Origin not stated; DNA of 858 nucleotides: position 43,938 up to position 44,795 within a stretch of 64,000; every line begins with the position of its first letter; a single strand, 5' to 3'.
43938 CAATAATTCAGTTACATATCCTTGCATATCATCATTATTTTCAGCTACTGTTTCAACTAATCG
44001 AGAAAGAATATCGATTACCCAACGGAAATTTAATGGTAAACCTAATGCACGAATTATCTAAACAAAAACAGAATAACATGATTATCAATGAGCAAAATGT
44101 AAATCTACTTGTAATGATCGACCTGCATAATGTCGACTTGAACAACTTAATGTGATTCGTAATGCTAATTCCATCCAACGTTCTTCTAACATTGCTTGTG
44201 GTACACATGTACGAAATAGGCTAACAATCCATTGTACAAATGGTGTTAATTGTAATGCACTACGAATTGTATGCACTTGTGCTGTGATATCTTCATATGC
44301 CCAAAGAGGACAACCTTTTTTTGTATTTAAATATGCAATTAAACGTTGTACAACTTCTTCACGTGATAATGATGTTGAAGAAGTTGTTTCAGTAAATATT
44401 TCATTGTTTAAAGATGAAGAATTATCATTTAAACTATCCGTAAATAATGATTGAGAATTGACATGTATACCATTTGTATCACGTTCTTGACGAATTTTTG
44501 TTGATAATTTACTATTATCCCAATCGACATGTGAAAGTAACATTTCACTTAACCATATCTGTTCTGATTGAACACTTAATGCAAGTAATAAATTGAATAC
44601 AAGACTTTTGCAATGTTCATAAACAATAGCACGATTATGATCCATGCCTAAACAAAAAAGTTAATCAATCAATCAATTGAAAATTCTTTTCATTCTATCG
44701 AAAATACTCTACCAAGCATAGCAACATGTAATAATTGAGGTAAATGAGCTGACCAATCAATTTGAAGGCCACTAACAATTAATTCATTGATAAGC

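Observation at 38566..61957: Co-oriented, tightly packed trio of cilium/cytoskeleton genes: DZIP1-like, WD40/coiled-coil, Furry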

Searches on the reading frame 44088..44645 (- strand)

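Call 5: search_protein_families(library=pfam, max_evalue=0.01, proteins=[window:44088-44645:-])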
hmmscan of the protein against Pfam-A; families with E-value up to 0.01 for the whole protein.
window:44088-44645:- (186 aa): 2 families
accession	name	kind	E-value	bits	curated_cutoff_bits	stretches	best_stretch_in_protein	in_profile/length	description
PF14228.11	MOR2-PAG1_mid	-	7.5e-12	44.2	27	1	97-180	1000-1080/1113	Cell morphogenesis central region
PF17150.9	CHASE6_C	-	0.0055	17.7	27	0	34-109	23-74/80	C-terminal domain of two-partite extracellular sensor domain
